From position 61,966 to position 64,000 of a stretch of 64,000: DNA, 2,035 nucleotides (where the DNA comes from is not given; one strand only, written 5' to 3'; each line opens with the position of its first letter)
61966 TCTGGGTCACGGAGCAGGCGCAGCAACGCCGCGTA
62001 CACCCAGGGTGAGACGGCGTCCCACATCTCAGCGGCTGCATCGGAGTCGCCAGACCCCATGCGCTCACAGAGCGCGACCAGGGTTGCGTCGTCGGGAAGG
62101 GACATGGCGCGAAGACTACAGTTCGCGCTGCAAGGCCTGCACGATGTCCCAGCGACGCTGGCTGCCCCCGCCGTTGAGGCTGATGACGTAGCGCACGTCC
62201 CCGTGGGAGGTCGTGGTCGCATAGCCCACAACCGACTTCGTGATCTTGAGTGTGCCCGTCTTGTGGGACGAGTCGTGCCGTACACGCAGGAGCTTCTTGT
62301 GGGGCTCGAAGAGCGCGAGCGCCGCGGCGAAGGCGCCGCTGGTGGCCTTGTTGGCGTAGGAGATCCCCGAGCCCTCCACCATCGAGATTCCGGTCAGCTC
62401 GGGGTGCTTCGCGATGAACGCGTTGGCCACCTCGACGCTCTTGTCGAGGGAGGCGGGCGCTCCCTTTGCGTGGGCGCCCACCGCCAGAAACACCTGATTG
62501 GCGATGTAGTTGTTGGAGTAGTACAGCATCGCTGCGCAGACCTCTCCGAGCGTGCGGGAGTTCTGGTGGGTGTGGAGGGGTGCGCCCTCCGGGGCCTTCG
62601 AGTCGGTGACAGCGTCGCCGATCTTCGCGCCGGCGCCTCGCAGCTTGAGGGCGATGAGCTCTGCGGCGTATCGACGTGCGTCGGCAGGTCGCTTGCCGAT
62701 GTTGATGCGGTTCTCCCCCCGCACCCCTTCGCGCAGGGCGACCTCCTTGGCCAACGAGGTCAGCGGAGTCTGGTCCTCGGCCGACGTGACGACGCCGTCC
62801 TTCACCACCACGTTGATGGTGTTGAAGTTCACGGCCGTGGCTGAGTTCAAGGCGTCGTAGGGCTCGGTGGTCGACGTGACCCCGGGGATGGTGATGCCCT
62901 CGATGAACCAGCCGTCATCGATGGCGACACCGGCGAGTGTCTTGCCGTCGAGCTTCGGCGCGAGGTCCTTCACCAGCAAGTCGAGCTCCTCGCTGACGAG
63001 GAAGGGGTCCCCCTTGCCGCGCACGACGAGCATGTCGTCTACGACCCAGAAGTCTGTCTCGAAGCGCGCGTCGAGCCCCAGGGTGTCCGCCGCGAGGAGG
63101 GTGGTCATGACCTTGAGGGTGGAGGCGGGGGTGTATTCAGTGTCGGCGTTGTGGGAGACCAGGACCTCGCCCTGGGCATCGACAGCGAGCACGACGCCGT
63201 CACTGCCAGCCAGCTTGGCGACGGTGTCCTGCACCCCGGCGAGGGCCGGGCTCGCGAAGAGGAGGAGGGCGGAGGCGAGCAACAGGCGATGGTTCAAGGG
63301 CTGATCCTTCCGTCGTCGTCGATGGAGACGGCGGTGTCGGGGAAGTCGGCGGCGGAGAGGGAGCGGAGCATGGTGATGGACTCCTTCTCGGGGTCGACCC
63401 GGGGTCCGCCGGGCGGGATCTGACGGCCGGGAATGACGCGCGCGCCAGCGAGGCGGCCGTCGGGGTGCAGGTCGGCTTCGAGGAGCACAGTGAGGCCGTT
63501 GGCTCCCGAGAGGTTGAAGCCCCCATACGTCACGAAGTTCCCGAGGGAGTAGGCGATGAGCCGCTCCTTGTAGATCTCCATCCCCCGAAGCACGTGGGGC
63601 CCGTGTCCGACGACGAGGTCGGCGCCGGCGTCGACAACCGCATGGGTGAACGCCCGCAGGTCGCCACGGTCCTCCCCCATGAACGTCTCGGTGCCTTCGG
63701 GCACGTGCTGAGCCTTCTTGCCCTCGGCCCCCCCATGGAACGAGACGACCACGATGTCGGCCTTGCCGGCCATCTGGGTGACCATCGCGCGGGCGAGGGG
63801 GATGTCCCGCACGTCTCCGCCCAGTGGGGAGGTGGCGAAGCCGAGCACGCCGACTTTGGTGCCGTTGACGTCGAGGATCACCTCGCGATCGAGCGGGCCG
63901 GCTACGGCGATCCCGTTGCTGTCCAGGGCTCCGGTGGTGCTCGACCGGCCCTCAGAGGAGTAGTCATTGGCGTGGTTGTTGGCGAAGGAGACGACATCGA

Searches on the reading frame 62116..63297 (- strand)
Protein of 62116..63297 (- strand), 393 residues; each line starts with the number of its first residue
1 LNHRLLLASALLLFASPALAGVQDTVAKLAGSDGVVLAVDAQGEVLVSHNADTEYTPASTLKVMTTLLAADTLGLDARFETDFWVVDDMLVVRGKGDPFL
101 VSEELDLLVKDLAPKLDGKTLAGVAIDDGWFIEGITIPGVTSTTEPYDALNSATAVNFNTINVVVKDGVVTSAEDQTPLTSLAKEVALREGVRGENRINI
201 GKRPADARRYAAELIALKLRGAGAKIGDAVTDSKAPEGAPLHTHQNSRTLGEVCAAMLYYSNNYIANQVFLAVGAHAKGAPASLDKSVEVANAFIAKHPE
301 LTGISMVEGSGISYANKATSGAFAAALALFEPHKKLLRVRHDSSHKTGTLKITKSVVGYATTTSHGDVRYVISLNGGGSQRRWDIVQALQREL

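Call 46: search_protein_families(library=pfam, max_evalue=0.00001, proteins=[window:62116-63297:-])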
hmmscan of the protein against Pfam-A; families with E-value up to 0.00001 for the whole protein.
window:62116-63297:- (393 aa): 1 family
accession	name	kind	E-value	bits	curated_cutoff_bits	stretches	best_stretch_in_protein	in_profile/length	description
PF02113.21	Peptidase_S13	-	6.7e-35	121.1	22.8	1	34-328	20-352/444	D-Ala-D-Ala carboxypeptidase 3 (S13) family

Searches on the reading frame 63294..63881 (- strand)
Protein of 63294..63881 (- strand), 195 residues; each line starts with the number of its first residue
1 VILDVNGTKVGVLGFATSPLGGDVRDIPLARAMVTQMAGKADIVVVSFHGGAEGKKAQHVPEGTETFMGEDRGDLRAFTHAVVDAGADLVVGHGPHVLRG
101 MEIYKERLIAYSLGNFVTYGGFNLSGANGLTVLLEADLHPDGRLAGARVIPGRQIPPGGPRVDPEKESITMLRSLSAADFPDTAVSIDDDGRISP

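Call 46: search_protein_families(library=pfam, max_evalue=0.00001, proteins=[window:63294-63881:-])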
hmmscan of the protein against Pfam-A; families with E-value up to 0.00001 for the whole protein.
window:63294-63881:- (195 aa): 1 family
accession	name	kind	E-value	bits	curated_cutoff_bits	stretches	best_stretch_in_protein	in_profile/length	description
PF09587.15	PGA_cap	-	3.1e-22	79.8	27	1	27-118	175-253/255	Bacterial capsule synthesis protein PGA_cap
